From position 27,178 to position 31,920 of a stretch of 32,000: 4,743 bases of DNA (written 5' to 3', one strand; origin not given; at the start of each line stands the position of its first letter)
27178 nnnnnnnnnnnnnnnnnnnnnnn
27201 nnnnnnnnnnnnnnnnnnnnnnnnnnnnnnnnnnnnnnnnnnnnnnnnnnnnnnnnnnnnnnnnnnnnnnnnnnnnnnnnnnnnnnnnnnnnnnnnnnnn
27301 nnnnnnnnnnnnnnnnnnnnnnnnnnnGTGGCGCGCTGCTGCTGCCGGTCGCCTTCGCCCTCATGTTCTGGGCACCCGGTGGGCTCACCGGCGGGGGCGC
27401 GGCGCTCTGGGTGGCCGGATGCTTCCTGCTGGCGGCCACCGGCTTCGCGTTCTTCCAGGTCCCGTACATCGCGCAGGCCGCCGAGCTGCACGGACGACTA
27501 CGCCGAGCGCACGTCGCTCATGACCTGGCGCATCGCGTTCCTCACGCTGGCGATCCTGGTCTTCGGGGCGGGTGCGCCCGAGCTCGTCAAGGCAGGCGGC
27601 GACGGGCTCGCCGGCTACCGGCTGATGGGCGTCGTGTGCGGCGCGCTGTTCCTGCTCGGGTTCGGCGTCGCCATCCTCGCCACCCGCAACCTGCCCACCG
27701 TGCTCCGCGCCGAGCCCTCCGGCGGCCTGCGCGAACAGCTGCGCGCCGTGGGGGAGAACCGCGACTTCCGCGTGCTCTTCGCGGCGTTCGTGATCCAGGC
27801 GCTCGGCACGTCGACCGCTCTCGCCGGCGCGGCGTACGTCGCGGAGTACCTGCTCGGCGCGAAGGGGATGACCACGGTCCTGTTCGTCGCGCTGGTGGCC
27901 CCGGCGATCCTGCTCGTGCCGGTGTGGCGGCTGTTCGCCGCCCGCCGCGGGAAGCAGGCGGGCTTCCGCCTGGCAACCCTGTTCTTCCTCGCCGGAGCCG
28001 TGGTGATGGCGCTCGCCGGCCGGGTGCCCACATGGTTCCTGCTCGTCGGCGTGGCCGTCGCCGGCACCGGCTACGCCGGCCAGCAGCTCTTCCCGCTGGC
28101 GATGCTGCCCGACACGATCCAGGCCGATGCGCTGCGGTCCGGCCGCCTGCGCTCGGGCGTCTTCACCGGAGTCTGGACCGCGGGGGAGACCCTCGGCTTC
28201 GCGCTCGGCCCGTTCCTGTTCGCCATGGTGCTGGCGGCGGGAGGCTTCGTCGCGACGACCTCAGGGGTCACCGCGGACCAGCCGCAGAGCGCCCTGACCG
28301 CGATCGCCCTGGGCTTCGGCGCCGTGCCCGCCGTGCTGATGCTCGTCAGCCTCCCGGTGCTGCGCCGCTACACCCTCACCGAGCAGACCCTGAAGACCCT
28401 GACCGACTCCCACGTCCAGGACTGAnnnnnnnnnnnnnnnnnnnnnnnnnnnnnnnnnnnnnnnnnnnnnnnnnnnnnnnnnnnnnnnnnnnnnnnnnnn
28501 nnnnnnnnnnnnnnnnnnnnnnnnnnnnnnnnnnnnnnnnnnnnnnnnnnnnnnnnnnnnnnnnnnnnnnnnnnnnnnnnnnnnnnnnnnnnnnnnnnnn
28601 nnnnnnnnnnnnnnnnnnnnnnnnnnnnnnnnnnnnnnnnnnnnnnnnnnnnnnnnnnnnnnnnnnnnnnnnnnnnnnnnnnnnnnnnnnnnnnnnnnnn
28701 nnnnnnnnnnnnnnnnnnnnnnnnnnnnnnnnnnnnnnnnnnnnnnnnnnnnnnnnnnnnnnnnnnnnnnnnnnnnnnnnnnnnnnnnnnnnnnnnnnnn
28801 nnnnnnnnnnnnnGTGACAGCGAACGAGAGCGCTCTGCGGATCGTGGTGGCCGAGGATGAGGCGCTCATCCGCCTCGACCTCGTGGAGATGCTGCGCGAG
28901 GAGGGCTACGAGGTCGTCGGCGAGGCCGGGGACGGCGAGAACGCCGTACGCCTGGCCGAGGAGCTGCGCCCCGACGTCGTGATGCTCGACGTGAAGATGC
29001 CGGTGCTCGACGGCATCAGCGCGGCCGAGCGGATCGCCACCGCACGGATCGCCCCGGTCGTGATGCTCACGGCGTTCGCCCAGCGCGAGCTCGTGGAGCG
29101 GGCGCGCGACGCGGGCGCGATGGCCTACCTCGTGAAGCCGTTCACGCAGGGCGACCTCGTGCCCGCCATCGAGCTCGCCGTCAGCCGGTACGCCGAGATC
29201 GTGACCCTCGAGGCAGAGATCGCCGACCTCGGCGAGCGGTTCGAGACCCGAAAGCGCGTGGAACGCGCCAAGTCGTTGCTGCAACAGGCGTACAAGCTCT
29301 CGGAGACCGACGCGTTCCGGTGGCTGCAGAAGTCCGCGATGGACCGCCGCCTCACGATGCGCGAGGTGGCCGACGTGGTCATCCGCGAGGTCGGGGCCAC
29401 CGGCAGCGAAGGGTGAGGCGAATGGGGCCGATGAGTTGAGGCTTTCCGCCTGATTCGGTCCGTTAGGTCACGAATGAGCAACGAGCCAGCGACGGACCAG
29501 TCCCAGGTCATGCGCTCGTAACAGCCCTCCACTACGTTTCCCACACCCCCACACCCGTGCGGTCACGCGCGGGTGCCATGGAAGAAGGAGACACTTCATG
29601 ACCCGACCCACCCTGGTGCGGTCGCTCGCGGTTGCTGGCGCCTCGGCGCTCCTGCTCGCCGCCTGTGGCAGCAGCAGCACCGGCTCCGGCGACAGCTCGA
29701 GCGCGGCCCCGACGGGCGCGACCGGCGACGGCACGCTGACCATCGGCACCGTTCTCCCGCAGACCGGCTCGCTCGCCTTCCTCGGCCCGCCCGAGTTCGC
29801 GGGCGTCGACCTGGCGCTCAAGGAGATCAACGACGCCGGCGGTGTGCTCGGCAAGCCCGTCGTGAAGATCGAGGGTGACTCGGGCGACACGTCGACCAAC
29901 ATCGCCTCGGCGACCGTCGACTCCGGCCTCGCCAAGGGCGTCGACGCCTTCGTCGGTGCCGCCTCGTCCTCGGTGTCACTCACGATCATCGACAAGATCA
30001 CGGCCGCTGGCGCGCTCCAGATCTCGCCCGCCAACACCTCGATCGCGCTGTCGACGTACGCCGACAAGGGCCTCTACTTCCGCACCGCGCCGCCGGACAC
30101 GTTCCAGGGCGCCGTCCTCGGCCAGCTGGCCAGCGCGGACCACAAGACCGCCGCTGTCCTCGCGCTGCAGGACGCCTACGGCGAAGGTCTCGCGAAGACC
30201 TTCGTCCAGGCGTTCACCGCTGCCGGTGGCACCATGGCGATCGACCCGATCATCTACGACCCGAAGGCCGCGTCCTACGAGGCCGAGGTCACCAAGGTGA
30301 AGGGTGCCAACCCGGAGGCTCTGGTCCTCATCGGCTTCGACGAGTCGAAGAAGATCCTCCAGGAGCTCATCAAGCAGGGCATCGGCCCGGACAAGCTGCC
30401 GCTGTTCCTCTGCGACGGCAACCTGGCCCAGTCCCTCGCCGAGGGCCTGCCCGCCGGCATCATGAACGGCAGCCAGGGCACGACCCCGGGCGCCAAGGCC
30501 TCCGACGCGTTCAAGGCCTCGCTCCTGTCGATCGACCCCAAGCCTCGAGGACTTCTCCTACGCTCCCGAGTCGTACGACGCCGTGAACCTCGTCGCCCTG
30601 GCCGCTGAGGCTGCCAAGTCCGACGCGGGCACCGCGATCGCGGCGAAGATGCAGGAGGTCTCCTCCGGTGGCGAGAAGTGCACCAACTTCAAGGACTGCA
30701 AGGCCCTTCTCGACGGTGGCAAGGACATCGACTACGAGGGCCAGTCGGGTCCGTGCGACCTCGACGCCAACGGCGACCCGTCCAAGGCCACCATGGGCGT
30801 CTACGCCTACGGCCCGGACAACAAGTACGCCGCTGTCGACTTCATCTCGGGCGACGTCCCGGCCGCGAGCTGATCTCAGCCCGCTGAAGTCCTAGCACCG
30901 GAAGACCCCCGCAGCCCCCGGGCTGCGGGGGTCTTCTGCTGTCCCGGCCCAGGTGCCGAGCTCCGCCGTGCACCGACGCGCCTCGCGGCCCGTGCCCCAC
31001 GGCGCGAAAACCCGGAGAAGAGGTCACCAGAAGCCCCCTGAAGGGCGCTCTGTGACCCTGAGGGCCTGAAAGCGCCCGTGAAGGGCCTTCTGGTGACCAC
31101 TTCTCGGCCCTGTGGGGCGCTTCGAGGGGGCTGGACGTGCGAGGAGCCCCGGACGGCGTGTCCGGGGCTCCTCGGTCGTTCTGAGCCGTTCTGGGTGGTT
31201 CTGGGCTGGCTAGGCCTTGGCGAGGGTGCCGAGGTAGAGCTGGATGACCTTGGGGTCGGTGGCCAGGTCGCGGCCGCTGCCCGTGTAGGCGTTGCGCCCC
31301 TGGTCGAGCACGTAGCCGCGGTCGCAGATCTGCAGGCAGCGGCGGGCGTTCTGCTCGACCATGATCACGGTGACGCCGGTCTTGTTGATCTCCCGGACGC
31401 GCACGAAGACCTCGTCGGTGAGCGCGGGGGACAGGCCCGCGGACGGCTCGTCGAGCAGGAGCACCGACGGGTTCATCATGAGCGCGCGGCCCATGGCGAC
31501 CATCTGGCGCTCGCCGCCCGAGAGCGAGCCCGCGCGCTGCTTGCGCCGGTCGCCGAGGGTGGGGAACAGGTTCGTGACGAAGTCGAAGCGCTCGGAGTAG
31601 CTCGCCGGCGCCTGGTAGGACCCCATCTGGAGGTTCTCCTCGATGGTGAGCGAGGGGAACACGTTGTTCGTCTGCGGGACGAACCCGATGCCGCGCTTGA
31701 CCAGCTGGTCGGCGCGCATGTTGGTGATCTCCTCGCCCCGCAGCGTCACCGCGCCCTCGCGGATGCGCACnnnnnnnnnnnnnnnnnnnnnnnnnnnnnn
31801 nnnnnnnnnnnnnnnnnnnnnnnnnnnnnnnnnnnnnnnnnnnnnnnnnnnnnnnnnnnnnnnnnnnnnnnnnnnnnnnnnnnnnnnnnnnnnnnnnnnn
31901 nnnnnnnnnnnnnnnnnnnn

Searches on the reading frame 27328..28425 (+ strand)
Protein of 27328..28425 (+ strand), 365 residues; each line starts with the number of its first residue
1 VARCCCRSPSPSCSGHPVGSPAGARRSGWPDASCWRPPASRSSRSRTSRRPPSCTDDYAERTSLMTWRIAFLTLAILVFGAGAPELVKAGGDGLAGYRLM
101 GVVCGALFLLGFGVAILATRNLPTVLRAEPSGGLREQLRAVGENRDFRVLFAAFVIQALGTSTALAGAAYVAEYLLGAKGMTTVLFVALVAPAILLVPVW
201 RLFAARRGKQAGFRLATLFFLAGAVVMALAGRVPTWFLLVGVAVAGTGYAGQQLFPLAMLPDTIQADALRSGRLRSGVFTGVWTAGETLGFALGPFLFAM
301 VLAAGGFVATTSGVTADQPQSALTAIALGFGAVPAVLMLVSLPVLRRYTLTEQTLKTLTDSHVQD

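Call 71: search_protein_families(library=pfam, proteins=[window:27328-28425:+])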
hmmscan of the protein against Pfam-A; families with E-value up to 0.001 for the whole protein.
window:27328-28425:+ (365 aa): 1 family
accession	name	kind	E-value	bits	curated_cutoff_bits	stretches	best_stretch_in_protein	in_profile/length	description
PF13347.12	MFS_2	-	6.2e-54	183.6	27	1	51-352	122-427/427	MFS/sugar transport protein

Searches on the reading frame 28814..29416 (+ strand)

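Call 71: search_protein_families(library=pfam, proteins=[window:28814-29416:+])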
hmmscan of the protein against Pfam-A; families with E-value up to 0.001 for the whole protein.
window:28814-29416:+ (200 aa): 2 families
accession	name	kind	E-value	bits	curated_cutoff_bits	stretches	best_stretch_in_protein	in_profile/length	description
PF00072.30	Response_reg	-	7.8e-27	94.1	30.2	1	10-119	1-110/111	Response regulator receiver domain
PF03861.19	ANTAR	-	9.2e-18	64.2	27.3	1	138-190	2-54/54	ANTAR domain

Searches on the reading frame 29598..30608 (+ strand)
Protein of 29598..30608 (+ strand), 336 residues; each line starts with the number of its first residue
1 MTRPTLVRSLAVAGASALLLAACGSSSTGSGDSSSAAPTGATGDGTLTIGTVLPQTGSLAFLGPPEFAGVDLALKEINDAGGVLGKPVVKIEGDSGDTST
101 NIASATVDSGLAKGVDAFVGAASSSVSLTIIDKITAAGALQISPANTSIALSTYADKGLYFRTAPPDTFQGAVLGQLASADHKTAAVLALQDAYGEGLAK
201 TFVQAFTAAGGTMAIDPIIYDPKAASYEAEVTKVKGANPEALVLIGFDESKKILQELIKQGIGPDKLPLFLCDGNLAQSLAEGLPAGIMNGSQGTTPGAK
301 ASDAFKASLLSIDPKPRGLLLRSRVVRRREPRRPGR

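Call 71: search_protein_families(library=pfam, proteins=[window:29598-30608:+])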
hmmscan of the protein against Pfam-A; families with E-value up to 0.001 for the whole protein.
window:29598-30608:+ (336 aa): 3 families
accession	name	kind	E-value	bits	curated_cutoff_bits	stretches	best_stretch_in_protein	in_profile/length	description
PF13458.12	Peripla_BP_6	-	7.7e-30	105.2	31.7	1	46-297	1-248/343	Periplasmic binding protein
PF01094.35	ANF_receptor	-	5.2e-16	59.1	25.4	1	70-266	6-206/353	Receptor family ligand binding region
PF13433.12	Peripla_BP_5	-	6.8e-06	25.9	27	1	48-270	2-221/363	Periplasmic binding protein domain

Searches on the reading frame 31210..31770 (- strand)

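Call 71: search_protein_families(library=pfam, proteins=[window:31210-31770:-])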
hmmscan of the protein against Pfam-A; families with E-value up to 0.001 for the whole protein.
window:31210-31770:- (186 aa): 2 families
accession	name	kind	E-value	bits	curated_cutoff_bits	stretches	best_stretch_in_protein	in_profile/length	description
PF00005.33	ABC_tran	-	8e-18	65.8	25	1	4-110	38-136/137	ABC transporter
PF13304.12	AAA_21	-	5.6e-05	23.8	27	1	72-137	227-295/304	AAA domain, putative AbiEii toxin, Type IV TA system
